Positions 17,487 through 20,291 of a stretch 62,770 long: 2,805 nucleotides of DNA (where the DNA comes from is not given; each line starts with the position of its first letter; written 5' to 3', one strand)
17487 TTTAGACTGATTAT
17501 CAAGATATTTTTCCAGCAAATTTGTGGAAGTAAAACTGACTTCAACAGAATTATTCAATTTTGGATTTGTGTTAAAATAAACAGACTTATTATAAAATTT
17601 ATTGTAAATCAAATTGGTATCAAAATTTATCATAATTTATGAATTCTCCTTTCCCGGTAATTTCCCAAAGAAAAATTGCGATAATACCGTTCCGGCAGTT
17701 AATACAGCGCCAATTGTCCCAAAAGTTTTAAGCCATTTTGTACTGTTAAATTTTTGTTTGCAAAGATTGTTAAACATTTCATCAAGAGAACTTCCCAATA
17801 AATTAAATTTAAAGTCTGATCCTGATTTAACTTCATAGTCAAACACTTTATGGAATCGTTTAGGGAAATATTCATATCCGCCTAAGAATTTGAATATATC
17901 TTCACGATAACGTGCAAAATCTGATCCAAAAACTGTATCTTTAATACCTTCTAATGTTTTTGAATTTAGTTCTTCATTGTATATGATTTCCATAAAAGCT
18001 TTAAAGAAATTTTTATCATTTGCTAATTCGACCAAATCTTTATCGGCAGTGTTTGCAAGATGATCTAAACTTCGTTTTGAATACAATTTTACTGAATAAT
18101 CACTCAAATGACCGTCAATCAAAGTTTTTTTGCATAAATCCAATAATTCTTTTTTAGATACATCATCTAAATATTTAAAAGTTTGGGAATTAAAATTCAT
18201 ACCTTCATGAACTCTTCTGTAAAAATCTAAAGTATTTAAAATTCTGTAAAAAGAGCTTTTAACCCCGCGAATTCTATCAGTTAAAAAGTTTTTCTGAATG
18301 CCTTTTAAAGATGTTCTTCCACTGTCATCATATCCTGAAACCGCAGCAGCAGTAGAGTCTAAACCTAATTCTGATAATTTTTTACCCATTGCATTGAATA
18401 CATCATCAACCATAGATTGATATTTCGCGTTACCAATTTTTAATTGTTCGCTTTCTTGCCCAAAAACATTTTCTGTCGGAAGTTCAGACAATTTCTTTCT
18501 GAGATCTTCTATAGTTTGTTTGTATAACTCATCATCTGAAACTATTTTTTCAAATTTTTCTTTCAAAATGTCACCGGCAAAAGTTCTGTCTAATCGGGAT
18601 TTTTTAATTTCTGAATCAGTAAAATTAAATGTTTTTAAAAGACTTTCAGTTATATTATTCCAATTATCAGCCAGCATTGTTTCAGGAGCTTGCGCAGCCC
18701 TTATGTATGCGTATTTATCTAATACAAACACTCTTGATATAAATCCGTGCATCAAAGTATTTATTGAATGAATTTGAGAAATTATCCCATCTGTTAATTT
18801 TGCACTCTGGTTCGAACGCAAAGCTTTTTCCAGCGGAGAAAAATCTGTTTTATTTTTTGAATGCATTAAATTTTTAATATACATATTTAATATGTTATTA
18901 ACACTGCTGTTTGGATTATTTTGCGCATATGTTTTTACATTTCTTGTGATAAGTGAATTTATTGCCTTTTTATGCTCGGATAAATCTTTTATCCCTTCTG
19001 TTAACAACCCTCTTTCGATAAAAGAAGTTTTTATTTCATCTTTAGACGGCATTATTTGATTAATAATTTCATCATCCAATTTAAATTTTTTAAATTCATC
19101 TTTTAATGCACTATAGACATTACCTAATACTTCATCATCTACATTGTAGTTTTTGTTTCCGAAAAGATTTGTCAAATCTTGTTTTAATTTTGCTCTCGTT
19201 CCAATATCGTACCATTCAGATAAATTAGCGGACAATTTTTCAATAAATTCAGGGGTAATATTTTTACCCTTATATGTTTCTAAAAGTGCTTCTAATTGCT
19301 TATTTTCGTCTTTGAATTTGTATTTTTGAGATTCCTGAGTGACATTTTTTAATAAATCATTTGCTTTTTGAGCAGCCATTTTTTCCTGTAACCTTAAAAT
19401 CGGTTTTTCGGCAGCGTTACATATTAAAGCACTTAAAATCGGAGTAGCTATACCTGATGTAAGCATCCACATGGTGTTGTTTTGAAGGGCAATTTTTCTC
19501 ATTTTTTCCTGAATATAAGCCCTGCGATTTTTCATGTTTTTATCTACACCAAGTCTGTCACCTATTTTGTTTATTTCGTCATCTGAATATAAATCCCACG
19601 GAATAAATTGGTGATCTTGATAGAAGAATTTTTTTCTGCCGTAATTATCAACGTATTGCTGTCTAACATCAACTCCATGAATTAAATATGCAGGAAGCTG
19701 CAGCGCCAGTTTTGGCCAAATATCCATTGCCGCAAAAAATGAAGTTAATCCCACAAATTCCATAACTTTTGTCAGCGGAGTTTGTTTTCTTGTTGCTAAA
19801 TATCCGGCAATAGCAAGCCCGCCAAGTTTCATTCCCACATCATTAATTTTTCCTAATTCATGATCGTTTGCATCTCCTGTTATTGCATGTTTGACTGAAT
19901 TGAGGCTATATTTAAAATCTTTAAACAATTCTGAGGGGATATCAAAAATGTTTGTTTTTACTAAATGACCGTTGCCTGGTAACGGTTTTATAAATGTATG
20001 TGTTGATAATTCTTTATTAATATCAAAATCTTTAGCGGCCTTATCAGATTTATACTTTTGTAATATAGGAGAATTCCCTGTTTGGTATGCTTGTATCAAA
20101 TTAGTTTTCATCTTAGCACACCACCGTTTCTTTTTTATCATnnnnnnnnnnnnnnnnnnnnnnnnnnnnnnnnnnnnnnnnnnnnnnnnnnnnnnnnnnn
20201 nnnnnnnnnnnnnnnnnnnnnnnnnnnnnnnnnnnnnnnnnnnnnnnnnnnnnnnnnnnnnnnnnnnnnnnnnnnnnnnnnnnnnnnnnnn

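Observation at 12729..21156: Six-gene minus-strand cluster: two paralogous orphan membrane-protein families around a cytoplasmic GH13 and a membrane thioredoxin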

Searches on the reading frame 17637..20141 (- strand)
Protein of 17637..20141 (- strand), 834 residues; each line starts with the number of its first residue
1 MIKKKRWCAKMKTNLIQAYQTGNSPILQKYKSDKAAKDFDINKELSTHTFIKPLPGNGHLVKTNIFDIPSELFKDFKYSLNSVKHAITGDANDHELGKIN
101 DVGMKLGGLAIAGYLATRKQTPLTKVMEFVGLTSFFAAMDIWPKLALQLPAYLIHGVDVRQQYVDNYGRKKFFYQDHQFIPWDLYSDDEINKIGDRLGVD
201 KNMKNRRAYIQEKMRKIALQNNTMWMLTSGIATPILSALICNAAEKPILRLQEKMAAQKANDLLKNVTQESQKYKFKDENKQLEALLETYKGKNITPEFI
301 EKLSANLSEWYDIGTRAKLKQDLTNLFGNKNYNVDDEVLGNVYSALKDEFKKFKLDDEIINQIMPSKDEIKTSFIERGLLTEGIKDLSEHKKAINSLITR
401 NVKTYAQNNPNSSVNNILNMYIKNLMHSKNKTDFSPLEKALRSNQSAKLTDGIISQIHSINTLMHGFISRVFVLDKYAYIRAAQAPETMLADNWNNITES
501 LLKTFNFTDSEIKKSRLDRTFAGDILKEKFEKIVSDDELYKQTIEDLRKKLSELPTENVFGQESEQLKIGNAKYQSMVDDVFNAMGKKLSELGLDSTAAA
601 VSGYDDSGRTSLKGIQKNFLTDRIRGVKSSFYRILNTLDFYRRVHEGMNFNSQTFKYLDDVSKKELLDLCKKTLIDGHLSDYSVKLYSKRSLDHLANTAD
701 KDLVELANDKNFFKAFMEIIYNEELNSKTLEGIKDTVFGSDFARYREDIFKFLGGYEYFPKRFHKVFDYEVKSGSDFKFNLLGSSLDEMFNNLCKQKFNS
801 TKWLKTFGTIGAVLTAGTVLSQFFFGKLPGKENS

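Call 3: search_protein_families(library=pfam, proteins=[window:17637-20141:-], max_evalue=1)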
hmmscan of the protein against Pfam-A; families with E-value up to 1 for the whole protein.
window:17637-20141:- (834 aa): 2 families
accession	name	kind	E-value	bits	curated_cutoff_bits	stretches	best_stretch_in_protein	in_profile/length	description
PF22119.1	GST_C_8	-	0.12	13.2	30.9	1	298-354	32-88/138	Glutathione S-transferase, C-terminal domain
PF23875.1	DUF7229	-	0.13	12.8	27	1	170-220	17-68/90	Domain of unknown function (DUF7229)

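Call 4: search_protein_families(library=ncbifam, proteins=[window:17637-20141:-], max_evalue=1)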
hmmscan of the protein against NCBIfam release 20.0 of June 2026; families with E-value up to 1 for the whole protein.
window:17637-20141:- (834 aa): 0 families

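Call 8: find_homologous_proteins(query=window:17637-20141:-)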
Query window:17637-20141:- (834 aa): 596 proteins with E <= 0.001 among 8000 candidates; the best 120 are listed.
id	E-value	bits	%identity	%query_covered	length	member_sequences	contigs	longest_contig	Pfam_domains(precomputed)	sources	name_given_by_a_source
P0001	0.0e+0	1842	100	99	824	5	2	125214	-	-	-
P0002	3.6e-260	884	50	98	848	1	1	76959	-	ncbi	-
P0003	2.6e-259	881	50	98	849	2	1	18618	-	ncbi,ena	-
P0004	3.0e-256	871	50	99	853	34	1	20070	-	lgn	-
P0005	6.5e-254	863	50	98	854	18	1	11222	-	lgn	-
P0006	1.3e-253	862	49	98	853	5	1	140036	-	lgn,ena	-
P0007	5.9e-253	860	49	99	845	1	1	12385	-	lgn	-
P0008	1.1e-252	859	49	98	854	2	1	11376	-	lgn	-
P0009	6.2e-251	853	49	98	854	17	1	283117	-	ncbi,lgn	-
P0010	1.2e-250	852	49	98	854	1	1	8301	PF23875.2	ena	-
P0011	1.3e-249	849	48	98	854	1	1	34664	PF23875.2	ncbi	-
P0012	8.5e-248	843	50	99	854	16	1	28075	-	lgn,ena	-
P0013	1.6e-245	835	48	99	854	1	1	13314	-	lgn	-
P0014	4.2e-245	834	49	99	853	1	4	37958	-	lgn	-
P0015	6.5e-245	833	50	98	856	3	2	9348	-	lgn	-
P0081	2.3e-212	726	43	98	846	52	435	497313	-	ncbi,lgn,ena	-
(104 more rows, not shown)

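Call 9: find_encoding_contigs(protein=window:17637-20141:-, flank=10000, max_places=6)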
Protein window:17637-20141:- (834 aa): no gene with exactly this product is on record in the collection.

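Call 10: find_encoding_contigs(protein=P0001, flank=10000, max_places=4)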
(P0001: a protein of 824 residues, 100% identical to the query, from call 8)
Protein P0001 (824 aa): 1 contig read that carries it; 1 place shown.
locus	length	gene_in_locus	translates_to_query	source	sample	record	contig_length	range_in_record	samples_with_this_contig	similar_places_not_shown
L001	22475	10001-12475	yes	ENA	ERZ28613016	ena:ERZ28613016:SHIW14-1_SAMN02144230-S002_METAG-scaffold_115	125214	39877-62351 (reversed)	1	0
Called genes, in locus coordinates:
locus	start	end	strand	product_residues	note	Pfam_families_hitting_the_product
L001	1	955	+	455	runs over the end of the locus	PF02861:Clp_N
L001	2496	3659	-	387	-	PF02670:DXP_reductoisom, PF08436:DXP_redisom_C, PF13288:DXPR_C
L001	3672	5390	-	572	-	PF00072:Response_reg, PF00512:HisKA, PF02518:HATPase_c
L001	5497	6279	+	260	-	PF02649:GCHY-1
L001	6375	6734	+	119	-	-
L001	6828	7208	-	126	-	PF01325:Fe_dep_repress, PF01978:TrmB (faint), PF01047:MarR (weak), PF02742:Fe_dep_repr_C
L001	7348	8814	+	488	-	PF00749:tRNA-synt_1c, PF19269:Anticodon_2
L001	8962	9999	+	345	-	-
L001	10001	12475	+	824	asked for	-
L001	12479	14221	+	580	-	-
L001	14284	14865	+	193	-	PF00085:Thioredoxin, PF13098:Thioredoxin_2 (weak)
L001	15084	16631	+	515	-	-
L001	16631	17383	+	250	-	-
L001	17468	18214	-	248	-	PF04402:SIMPL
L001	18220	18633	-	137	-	-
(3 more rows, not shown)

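Call 11: find_encoding_contigs(protein=P0081, flank=10000, max_places=3)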
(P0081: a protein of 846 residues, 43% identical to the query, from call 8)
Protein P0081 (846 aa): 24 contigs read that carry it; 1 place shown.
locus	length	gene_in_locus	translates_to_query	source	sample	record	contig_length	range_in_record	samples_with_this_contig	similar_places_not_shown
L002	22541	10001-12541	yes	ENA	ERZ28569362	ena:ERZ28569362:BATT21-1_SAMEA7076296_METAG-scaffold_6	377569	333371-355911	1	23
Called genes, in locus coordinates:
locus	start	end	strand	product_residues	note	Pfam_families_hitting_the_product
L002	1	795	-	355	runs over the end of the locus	PF12911:OppC_N, PF00528:BPD_transp_1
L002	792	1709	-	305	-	PF19300:BPD_transp_1_N (faint), PF00528:BPD_transp_1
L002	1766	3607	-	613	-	PF00496:SBP_bac_5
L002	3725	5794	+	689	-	PF00317:Ribonuc_red_lgN, PF02867:Ribonuc_red_lgC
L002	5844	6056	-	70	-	-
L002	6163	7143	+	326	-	PF01380:SIS, PF00571:CBS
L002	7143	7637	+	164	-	PF00702:Hydrolase (faint), PF08282:Hydrolase_3 (weak)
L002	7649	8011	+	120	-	PF01242:PTPS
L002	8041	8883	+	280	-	PF02673:BacA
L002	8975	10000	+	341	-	-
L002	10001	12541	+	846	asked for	-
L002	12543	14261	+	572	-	PF00128:Alpha-amylase (faint), PF14871:GHL6 (faint)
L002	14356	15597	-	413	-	PF00330:Aconitase, PF28406:AcnX_3rd (faint)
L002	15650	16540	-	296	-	PF07963:N_methyl (faint)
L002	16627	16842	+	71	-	PF13560:HTH_31, PF12844:HTH_19, PF01381:HTH_3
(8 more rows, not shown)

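Call 14: find_related_loci(query=A1, collection=genome_contigs, flank=10000)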
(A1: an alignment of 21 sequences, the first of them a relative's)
Query A1 (824 aa) in genome_contigs; peptide patterns used: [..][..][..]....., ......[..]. (x = any residue, [..] = any of these).
309 stretches matched a pattern; 99 encode a relative of the query (tblastn E <= 1e-3); the best 80 are kept; 80 distinct loci.
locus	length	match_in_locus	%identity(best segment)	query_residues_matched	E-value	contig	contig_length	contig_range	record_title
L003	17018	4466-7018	51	1-822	0e+0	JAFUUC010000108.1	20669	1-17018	Bacterium isolate RGIG4827 Roe_deer_Reticulum.Co__c1033951, whole genome shotgun sequence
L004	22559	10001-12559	50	1-824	0e+0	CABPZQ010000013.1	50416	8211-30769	MAG TPA_asm: uncultured bacterium isolate MGYG-HGUT-00385 genome assembly, contig: GUT_GENOME008347_13, whole genome sho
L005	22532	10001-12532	50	1-818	0e+0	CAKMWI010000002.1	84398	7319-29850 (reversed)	Candidatus Gastranaerophilales bacterium isolate min17_bin44 genome assembly, contig: contig_10342, whole genome shotgun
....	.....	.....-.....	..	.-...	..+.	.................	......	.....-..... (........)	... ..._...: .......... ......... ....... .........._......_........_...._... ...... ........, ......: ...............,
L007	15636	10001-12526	50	1-819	0e+0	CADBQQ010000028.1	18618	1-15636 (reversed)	uncultured bacterium isolate RUG14214 genome assembly, contig: RUG14214_asm_28, whole genome shotgun sequence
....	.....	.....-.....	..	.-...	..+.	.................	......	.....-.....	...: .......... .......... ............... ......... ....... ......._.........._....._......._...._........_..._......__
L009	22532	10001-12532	49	1-818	0e+0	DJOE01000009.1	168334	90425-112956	MAG TPA_asm: Cyanobacteria bacterium UBA6446 UBA6446_contig_1763, whole genome shotgun sequence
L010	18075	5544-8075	50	1-818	0e+0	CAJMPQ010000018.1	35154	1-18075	TPA_asm: uncultured bacterium isolate ERR1600607-bin.33 genome assembly, contig: NODE_1152_length_35154_cov_21.112453, w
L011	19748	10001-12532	49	1-818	0e+0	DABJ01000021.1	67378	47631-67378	MAG TPA_asm: Candidatus Gastranaerophilales bacterium HUM_12 contig_123, whole genome shotgun sequence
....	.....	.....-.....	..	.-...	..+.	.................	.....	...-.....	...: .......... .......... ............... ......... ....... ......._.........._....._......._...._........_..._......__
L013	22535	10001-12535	48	1-818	0e+0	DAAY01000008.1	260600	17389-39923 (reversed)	MAG TPA_asm: Candidatus Gastranaerophilales bacterium HUM_1 contig_342, whole genome shotgun sequence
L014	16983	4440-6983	47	1-824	0e+0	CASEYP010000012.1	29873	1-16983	uncultured bacterium isolate SI.A93.metabat-bins.156 genome assembly, contig: SI.A93.metabat-bins.156.fa_k141_185150, wh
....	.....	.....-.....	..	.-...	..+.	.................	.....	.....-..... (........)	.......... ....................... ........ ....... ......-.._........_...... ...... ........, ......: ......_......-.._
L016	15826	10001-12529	46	1-818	0e+0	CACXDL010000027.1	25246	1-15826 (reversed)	uncultured bacterium isolate RUG11158 genome assembly, contig: RUG11158_asm_27, whole genome shotgun sequence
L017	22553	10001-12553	47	1-823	0e+0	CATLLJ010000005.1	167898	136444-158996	MAG TPA_asm: uncultured bacterium isolate MGG30239_1678865808 genome assembly, contig: shRTF5_75, whole genome shotgun s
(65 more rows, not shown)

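Call 28: predict_structure(alignment_id=A1)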
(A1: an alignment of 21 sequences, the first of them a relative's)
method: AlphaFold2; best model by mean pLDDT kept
length: 824 residues; sequences in the alignment: 21
mean_pLDDT: 73.3   pTM: 0.57
mean pLDDT of the five models: 73.3, 71.8, 69.9, 65.7, 65.6
residues with pLDDT >= 90: 130; 70-90: 404; 50-70: 184; < 50: 106
segments of 3 or more residues with pLDDT < 50: 1-26, 28-57, 167-170, 548-559, 674-697, 820-824
pLDDT, mean of each block of 10 residues (from residue 1): 30 39 47 38 29 40 55 57 59 61 54 64 70 75 73 60 53 67 78 79 74 68 72 76 80 85 89 93 86 91 89 83 84 86 81 87 88 82 88 85 75 65 73 80 92 92 88 65 69 88 87 92 93 90 61 41 84 93 91 74 83 82 93 84 74 83 80 50 38 48 84 90 87 90 69 66 74 86 79 64 72 66 34
secondary structure, 60 per line:
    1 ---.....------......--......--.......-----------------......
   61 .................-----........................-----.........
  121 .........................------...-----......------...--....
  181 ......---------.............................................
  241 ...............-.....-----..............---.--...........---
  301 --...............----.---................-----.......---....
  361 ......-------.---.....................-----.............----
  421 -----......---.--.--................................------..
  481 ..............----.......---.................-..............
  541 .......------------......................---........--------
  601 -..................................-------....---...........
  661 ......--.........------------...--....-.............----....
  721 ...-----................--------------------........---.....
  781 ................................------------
elements in order (helices of 4 or more, strands of 3 or more residues): H4-8 H15-20 H23-28 H31-37 H55-77 H83-106 H112-145 E152-154 E160-162 H177-186 H196-255 H257-261 H267-280 H287-297 H303-317 H326-341 H347-353 H357-366 H378-398 H404-416 H426-431 H441-472 H479-494 H499-505 H509-525 H527-547 H560-581 H585-592 H602-635 H643-646 H650-666 H669-677 H695-698 H700-712 H717-723 H729-744 H765-772 H776-812

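Call 32: fold_search(model_id=the predicted structure, library=pdb)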
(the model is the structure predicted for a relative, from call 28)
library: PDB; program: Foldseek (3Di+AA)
matches with E <= 10: 107; with E <= 0.001: 0
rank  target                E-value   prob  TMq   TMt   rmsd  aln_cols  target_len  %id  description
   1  6qxa_B                6.1e-02  0.18  0.10  0.11  41.7       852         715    9  Structure of membrane bound pyrophosphatase from Thermotoga maritima in complex with imidodiphosphate and N-[(2-amino- (released 2019-04-10)
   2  6qxa_D                1.8e-01  0.07  0.07  0.07  40.7       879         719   10  Structure of membrane bound pyrophosphatase from Thermotoga maritima in complex with imidodiphosphate and N-[(2-amino- (released 2019-04-10)
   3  7n6g_1T               2.6e-01  0.08  0.07  0.07  71.6       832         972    9  C1 of central pair (released 2022-05-18)
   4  6jb3                  3.1e-01  0.08  0.08  0.09  42.5       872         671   10  Structure of SUR1 subunit bound with repaglinide (released 2019-05-22)
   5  9g8k_A                3.9e-01  0.08  0.09  0.10  40.3       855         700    9  Structure of K+-dependent Na+-PPase from Thermotoga maritima in complex with Ca2+ and Etidronate (released 2025-06-04)
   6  4av3_A                4.0e-01  0.08  0.09  0.10  41.5       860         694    9  Crystal structure of Thermotoga Maritima sodium pumping membrane integral pyrophosphatase with metal ions in active si (released 2012-08-08)
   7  6afs_B                4.8e-01  0.10  0.10  0.11  41.6       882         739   10  Proton pyrophosphatase - two phosphates-bound (released 2019-04-10)
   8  8b37_B                7.3e-01  0.06  0.09  0.10  40.7       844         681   10  Crystal structure of Pyrobaculum aerophilum potassium-independent proton pumping membrane integral pyrophosphatase in  (released 2024-01-17)
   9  5me3_B                8.1e-01  0.04  0.07  0.06  38.2       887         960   12  Structure of the Scc2 C-terminus (released 2017-01-11)
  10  7w1m_D                9.8e-01  0.05  0.08  0.07  37.1       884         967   13  Cryo-EM structure of human cohesin-CTCF-DNA complex (released 2023-05-31)
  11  5gpj_D                1.1e+00  0.04  0.09  0.09  40.4       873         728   10  Crystal Structure of Proton-Pumping Pyrophosphatase (released 2016-12-28)
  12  8v3b_a                1.1e+00  0.06  0.07  0.11  29.8       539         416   13  Computational Designed Nanocage O43_129_+4 (released 2024-03-13)
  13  9hm7                  1.2e+00  0.03  0.06  0.05  39.0       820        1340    9  Cryo-EM structure of apo human separase with the mutation C2029S (released 2025-09-03)
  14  9hcj_L0               1.2e+00  0.02  0.07  0.07  46.5       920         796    9  D. discoideum nuclear pore complex (released 2024-12-25)
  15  5jo7_A                1.3e+00  0.06  0.08  0.11  28.2       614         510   10  Henbane premnaspirodiene synthase (HPS), also known as Henbane vetispiradiene synthase (HVS) from Hyoscyamus muticus (released 2017-05-03)
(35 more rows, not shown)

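Call 38: search_solved_structures(query=A1, max_evalue=10)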
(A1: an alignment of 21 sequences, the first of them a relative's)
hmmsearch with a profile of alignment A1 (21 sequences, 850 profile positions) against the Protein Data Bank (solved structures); distinct sequences matched with E-value up to 10: 9.
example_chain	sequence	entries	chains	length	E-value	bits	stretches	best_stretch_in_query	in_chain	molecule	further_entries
5cwb_A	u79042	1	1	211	0.0049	18.8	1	284-368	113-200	Designed helical repeat protein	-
2yx5_A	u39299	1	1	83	0.041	15.7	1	620-674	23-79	UPF0062 protein MJ1593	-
8cws_A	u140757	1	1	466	0.072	14.9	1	284-379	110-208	F4132-2 Chain A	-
8cwy_A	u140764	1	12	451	0.097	14.5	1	284-379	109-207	T32-15-1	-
7mwr_B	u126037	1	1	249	0.28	13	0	298-370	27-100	LHD101B4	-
9cc5_A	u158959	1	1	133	0.37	12.5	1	242-321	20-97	Amylin-NHO-22 Binder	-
5h78_A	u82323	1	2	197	2.8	9.6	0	239-395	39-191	cAMP-dependent protein kinase type II-alpha regulatory subunit,DHR14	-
5cwh_A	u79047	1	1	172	4.2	9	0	243-400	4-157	Designed helical repeat protein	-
9drl_A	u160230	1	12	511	7.8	8.2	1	244-376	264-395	T33-549_B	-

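Call 87: search_protein_families(library=padloc, proteins=[window:17637-20111:-], max_evalue=0.01)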
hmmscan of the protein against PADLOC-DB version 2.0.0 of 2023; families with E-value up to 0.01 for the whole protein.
window:17637-20111:- (824 aa): 0 families
